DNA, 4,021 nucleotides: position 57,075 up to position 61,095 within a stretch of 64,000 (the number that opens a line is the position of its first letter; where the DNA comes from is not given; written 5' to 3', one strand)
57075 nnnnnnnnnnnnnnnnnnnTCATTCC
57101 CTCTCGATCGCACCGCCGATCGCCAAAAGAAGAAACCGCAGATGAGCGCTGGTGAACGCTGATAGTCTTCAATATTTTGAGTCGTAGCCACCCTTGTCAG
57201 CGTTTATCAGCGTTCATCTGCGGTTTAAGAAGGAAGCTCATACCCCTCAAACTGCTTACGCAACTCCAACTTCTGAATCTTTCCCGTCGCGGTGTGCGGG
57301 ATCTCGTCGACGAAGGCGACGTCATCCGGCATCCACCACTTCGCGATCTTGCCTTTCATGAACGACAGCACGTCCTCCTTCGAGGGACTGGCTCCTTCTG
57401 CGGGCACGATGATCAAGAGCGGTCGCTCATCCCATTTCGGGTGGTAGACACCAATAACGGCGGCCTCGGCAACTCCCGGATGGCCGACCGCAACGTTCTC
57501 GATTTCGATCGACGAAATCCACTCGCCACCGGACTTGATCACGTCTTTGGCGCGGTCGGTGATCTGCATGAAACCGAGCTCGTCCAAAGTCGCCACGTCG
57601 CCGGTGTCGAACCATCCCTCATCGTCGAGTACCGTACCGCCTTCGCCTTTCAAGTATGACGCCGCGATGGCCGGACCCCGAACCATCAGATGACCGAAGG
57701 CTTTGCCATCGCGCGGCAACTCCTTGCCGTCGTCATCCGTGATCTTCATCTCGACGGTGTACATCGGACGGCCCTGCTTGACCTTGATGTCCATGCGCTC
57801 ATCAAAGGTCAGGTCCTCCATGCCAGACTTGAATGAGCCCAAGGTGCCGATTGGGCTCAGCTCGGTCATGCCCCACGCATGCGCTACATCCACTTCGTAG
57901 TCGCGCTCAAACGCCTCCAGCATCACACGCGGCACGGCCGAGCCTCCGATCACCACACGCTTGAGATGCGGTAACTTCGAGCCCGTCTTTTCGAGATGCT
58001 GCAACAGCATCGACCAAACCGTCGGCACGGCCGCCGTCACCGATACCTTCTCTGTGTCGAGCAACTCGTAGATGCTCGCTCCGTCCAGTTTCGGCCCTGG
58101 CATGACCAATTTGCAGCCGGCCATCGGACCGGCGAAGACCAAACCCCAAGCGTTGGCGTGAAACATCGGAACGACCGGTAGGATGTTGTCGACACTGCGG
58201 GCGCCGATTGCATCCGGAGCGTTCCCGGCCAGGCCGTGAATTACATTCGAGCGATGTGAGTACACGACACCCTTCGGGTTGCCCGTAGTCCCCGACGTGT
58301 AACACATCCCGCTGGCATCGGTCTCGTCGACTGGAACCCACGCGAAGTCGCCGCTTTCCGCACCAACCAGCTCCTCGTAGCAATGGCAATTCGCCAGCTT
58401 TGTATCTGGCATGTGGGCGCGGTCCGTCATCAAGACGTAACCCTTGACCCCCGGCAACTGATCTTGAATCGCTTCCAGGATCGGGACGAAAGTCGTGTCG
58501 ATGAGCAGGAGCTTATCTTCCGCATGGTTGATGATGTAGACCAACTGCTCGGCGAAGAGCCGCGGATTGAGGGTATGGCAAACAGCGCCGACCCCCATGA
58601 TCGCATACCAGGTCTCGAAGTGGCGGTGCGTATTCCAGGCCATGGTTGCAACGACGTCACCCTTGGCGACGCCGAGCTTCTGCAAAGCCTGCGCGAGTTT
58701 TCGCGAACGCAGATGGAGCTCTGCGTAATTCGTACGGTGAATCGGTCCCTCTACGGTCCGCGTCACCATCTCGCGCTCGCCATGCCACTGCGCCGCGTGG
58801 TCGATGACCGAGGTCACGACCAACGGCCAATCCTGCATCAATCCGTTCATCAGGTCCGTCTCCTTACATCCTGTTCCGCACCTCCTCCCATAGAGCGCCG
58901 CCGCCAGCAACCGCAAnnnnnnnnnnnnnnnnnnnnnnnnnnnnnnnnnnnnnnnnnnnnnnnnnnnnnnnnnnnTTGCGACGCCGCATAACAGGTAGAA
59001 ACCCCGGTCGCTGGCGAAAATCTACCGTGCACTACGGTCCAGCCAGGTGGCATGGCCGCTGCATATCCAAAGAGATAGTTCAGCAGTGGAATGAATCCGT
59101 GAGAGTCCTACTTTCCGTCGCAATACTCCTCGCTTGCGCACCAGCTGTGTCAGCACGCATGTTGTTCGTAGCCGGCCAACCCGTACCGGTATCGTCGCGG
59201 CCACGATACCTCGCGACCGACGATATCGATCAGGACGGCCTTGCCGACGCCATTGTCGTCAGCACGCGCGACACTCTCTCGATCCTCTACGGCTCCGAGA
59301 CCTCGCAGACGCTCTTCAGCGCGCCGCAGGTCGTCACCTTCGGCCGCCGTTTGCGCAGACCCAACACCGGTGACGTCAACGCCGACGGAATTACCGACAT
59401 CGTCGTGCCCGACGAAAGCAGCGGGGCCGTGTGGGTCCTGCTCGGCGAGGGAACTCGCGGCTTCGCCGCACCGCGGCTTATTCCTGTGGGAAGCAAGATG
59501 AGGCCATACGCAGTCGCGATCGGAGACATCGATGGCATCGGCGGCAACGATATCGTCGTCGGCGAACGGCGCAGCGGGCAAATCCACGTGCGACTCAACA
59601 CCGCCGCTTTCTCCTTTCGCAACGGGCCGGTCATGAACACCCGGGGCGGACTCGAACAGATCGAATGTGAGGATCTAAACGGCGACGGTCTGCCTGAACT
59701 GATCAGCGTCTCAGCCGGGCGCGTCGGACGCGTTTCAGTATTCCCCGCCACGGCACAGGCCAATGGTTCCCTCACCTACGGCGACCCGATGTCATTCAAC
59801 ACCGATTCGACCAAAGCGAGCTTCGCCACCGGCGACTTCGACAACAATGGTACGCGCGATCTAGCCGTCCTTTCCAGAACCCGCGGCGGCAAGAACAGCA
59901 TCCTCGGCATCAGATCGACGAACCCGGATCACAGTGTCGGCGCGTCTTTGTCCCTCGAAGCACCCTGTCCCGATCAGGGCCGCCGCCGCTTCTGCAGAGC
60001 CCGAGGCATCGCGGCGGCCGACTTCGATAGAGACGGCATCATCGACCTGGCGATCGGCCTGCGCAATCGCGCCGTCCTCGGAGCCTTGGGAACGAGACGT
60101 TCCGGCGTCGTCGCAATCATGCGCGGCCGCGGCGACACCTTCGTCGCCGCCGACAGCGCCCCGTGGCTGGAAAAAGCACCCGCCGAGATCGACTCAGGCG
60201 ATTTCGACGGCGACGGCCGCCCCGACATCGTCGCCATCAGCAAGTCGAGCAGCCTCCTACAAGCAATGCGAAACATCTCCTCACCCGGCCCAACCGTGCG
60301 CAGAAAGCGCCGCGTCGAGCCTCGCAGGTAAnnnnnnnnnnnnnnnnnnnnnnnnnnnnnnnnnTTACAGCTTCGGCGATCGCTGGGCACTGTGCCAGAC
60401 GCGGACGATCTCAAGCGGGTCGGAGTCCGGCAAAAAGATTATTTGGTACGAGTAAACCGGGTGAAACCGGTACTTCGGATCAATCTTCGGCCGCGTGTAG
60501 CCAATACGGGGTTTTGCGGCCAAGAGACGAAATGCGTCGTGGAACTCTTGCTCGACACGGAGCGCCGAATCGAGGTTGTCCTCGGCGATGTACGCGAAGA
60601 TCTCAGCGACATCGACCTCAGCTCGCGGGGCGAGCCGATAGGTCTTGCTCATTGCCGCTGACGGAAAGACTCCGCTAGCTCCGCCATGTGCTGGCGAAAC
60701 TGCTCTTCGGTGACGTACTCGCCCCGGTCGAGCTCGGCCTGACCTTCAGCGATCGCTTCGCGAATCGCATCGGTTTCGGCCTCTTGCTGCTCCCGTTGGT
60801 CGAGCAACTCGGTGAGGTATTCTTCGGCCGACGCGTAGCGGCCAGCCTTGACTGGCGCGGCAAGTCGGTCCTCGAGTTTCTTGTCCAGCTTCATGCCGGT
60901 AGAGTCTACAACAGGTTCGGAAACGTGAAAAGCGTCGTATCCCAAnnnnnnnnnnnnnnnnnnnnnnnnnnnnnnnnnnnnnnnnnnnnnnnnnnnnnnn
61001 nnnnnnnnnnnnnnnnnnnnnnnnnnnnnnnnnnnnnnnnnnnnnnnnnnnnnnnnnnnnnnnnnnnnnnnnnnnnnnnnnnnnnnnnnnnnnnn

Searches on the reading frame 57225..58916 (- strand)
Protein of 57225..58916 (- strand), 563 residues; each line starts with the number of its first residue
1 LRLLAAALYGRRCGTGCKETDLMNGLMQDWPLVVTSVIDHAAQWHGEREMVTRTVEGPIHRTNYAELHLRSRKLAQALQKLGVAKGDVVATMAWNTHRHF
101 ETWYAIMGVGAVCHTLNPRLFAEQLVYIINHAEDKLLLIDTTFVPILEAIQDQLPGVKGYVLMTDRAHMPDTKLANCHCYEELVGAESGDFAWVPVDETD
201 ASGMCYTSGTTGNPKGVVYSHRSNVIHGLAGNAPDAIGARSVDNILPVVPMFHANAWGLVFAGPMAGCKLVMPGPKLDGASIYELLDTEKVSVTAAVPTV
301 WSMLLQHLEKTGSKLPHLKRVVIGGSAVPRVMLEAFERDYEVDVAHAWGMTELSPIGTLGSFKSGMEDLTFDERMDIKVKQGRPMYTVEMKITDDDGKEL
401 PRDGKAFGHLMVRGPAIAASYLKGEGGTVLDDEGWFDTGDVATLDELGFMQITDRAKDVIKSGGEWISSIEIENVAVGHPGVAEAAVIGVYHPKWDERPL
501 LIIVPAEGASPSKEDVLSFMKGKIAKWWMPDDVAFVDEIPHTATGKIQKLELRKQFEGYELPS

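Call 15: search_protein_families(library=pfam, proteins=[window:57225-58916:-], max_evalue=0.001)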
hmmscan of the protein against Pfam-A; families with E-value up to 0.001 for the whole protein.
window:57225-58916:- (563 aa): 2 families
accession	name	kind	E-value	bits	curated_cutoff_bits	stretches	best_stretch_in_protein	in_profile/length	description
PF00501.34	AMP-binding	-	3.8e-77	260.1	29.9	1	40-422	3-384/384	AMP-binding enzyme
PF13193.12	AMP-binding_C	-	1.1e-20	74.8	24.5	1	471-546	1-76/76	AMP-binding enzyme C-terminal domain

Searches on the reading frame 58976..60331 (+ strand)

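Call 15: search_protein_families(library=pfam, proteins=[window:58976-60331:+], max_evalue=0.001)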
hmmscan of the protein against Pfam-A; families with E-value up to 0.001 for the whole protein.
window:58976-60331:+ (451 aa): 3 families
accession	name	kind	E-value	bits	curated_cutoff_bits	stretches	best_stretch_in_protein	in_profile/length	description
PF13517.12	FG-GAP_3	-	1.4e-32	112.5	26.9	5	233-298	1-61/61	FG-GAP-like repeat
PF01839.29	FG-GAP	-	1.8e-21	76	22.1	2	131-155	7-37/37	FG-GAP repeat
PF16743.10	PliI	-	2.2e-05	24.6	27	0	212-245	45-78/123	Periplasmic lysozyme inhibitor of I-type lysozyme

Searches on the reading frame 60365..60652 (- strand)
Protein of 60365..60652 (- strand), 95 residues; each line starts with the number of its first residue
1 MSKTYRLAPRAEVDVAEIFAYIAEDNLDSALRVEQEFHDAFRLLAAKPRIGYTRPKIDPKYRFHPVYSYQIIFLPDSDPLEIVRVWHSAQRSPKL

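Call 15: search_protein_families(library=pfam, proteins=[window:60365-60652:-], max_evalue=0.001)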
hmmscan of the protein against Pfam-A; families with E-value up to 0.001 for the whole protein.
window:60365-60652:- (95 aa): 1 family
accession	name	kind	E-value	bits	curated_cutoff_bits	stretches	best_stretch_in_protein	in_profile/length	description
PF05016.21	ParE_toxin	-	4.8e-14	53.2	23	1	5-90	1-87/89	ParE toxin of type II toxin-antitoxin system, parDE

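Call 74: find_encoding_contigs(protein=window:60365-60649:-, flank=10000, max_places=3)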
Protein window:60365-60649:- (94 aa): no gene with exactly this product is on record in the collection.

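Call 75: find_encoding_contigs(protein=window:60368-60652:-, flank=10000, max_places=3)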
Protein window:60368-60652:- (95 aa): 1 contig read that carries it; 1 place shown.
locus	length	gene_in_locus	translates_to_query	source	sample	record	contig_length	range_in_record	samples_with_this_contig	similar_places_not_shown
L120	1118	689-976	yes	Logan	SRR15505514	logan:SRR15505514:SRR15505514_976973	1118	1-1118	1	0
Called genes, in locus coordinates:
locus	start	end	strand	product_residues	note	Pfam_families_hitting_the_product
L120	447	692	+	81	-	-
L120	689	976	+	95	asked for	PF05016:ParE_toxin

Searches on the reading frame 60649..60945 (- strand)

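Call 15: search_protein_families(library=pfam, proteins=[window:60649-60945:-], max_evalue=0.001)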
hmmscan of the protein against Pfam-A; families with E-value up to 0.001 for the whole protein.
window:60649-60945:- (98 aa): 1 family
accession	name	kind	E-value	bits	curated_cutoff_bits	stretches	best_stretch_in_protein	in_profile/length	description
PF03693.20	ParD_antitoxin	-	1.5e-05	25.7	21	1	16-71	5-60/81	Bacterial antitoxin of ParD toxin-antitoxin type II system and RHH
